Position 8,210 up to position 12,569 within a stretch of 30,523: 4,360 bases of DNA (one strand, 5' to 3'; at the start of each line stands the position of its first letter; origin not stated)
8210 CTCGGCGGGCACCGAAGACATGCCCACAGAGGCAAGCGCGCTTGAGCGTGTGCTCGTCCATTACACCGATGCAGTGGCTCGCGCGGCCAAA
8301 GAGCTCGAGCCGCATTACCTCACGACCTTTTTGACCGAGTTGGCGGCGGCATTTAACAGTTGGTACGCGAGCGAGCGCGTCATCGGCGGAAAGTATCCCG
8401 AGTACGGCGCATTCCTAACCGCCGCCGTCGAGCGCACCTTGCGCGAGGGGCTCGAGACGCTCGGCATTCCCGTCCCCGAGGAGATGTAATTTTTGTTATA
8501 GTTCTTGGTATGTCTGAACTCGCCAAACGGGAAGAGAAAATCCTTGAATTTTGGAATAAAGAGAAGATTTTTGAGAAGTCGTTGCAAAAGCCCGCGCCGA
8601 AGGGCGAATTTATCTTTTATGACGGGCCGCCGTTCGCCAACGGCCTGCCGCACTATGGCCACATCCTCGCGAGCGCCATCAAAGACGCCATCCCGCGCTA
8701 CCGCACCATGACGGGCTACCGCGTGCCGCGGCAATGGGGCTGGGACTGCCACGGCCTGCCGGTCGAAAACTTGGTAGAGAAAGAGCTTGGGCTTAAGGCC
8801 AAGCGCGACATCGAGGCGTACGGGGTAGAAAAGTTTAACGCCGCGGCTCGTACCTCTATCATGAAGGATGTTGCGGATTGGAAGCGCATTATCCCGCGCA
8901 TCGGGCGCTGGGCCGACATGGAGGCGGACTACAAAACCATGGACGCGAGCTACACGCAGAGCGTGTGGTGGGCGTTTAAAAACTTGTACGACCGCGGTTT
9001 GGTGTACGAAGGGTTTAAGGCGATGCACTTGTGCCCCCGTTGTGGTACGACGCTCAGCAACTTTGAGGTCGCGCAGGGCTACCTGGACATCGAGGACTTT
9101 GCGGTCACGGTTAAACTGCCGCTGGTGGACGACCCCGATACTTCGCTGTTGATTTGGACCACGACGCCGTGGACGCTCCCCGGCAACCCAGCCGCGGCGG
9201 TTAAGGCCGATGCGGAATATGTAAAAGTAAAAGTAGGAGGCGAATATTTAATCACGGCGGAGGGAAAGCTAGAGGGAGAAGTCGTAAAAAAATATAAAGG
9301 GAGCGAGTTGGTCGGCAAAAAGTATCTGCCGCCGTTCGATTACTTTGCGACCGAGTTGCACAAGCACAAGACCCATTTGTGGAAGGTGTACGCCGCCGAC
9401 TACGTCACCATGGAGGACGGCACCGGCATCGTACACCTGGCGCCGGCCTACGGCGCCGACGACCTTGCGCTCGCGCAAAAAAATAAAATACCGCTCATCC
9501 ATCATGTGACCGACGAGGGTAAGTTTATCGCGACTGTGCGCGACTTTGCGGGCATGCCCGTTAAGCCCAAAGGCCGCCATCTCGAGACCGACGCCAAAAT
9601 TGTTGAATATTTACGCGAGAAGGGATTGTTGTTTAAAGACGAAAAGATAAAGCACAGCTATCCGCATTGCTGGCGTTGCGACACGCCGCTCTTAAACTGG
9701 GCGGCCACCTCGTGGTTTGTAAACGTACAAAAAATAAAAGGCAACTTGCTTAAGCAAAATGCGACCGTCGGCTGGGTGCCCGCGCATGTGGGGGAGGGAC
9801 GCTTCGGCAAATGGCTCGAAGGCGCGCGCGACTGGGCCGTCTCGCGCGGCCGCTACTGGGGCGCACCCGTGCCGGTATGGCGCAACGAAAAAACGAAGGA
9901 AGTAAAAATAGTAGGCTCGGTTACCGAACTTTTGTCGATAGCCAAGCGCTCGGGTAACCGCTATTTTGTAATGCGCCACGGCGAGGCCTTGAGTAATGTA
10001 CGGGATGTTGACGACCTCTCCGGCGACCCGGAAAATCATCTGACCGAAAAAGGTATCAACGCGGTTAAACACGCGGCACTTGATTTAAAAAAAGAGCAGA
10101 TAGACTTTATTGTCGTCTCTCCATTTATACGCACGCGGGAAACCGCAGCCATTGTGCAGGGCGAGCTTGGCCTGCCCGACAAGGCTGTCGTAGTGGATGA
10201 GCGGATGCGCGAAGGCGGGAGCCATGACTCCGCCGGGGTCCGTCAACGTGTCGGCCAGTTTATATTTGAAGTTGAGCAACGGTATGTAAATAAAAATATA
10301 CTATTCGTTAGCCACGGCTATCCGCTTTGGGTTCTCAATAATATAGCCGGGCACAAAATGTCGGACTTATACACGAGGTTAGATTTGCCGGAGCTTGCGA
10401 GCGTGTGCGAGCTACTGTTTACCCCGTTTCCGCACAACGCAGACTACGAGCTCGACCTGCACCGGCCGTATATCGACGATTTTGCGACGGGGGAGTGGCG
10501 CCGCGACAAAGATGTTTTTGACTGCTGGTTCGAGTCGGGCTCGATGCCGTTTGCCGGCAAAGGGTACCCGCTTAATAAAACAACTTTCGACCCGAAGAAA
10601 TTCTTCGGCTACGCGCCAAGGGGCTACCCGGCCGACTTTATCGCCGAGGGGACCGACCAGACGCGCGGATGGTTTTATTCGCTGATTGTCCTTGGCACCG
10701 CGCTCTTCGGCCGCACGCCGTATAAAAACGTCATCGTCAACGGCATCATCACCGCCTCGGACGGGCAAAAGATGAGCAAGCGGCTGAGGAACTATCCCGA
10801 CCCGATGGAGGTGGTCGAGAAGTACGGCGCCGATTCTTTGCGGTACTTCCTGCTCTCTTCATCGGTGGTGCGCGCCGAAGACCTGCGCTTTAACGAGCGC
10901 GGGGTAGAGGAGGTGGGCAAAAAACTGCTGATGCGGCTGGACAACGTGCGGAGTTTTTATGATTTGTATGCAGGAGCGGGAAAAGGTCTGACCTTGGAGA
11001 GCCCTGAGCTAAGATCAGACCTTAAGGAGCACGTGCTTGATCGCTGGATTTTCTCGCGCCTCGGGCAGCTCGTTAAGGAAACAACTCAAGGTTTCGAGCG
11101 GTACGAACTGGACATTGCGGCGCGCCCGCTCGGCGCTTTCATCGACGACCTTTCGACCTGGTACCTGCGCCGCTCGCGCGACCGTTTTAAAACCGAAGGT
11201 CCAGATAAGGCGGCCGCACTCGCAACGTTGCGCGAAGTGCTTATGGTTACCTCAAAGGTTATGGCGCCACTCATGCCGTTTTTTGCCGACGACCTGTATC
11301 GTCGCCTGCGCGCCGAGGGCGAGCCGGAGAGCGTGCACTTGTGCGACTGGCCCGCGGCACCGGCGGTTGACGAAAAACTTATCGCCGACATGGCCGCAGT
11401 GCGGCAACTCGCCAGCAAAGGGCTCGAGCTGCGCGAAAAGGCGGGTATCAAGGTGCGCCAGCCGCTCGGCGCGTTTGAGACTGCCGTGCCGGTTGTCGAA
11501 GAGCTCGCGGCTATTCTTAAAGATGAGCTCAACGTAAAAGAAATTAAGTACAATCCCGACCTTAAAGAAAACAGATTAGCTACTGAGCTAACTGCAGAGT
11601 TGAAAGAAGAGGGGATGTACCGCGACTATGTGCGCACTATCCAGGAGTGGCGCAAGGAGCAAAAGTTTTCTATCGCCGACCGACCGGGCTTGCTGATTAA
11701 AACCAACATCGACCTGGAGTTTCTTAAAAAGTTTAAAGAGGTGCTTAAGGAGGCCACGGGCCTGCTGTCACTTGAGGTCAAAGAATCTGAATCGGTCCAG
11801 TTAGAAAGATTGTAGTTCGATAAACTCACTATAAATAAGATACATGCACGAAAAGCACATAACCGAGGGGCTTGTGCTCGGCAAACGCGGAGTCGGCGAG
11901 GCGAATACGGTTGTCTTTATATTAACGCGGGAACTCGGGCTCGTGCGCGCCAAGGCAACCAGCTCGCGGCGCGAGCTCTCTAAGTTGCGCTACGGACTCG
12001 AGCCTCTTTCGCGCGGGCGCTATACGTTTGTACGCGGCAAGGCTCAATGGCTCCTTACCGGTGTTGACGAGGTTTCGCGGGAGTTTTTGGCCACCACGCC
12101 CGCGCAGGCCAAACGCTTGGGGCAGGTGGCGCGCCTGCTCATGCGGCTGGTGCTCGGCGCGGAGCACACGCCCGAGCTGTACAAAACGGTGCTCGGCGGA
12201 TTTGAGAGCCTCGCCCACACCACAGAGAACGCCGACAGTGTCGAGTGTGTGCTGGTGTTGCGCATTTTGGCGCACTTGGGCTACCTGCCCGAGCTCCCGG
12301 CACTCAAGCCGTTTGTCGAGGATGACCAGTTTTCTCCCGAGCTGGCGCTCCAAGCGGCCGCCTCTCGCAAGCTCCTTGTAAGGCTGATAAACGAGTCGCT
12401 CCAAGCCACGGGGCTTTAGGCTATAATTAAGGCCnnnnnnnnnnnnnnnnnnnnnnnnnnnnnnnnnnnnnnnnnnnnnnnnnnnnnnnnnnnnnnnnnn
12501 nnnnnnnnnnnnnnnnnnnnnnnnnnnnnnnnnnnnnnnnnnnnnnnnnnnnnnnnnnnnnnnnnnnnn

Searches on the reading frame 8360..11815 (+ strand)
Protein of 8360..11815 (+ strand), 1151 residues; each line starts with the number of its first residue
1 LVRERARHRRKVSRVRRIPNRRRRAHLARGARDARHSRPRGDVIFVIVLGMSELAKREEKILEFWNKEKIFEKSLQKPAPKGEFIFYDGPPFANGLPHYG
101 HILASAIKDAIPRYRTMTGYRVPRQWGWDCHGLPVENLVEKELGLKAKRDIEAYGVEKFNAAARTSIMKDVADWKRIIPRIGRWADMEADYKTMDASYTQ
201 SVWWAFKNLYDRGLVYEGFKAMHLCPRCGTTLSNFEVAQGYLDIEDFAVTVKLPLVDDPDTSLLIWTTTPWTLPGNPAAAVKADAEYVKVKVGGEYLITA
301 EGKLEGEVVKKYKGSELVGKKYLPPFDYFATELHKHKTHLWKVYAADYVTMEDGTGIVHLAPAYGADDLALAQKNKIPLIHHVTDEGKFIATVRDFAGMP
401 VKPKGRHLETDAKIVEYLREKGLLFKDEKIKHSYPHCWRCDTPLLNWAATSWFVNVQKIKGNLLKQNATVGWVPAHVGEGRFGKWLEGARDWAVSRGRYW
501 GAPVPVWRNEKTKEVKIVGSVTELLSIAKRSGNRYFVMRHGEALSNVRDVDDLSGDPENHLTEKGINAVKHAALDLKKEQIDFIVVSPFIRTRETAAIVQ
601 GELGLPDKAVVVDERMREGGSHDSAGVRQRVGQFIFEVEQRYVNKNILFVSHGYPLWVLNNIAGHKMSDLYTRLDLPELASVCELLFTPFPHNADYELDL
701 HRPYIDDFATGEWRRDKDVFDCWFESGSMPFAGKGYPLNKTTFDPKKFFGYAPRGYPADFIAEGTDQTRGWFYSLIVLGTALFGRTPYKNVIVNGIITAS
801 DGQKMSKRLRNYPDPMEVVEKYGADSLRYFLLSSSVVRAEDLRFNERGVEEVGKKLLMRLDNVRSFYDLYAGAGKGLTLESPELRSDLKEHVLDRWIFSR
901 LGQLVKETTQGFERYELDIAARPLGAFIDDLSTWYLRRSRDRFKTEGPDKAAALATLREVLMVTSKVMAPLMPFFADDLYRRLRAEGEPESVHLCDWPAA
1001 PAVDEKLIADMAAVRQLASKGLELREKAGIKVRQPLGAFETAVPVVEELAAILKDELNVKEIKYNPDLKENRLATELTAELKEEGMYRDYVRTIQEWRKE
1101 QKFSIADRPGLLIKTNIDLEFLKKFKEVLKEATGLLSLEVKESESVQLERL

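Call 16: search_protein_families(library=pfam, proteins=[window:8360-11815:+], max_evalue=0.001)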
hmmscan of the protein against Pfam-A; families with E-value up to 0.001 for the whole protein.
window:8360-11815:+ (1151 aa): 7 families
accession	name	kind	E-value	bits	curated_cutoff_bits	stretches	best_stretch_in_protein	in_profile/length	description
PF00133.28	tRNA-synt_1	-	8.8e-132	440.2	22.7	2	60-526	1-265/414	tRNA synthetases class I (I, L, M and V)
PF08264.19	Anticodon_1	-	1.8e-29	102.9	25.1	1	894-1036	1-144/148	Anticodon-binding domain of tRNA ligase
PF00300.27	His_Phos_1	-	1.9e-19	70.5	21.7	1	536-618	2-79/194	Histidine phosphatase superfamily (branch 1)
PF09334.17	tRNA-synt_1g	-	8.6e-16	58.1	20.1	2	786-858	310-381/391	tRNA synthetases class I (M)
PF19302.4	DUF5915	-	3.4e-13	50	27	1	1073-1145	104-177/195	Domain of unknown function (DUF5915)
PF13603.12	tRNA-synt_1_2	-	0.00019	21.4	25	1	342-387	99-144/185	Leucyl-tRNA synthetase, editing domain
PF01406.26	tRNA-synt_1e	-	0.0003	20.7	27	1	780-850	230-297/301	tRNA synthetases class I (C) catalytic domain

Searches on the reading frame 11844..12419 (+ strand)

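Call 16: search_protein_families(library=pfam, proteins=[window:11844-12419:+], max_evalue=0.001)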
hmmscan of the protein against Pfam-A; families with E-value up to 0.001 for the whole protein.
window:11844-12419:+ (191 aa): 2 families
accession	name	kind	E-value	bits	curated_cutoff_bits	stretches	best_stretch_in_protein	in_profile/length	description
PF11967.14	RecO_N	-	4.9e-10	39.7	27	1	4-65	3-65/80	Recombination protein O N terminal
PF02565.21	RecO_C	-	0.00015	22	22.1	1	96-151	14-68/157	Recombination protein O C terminal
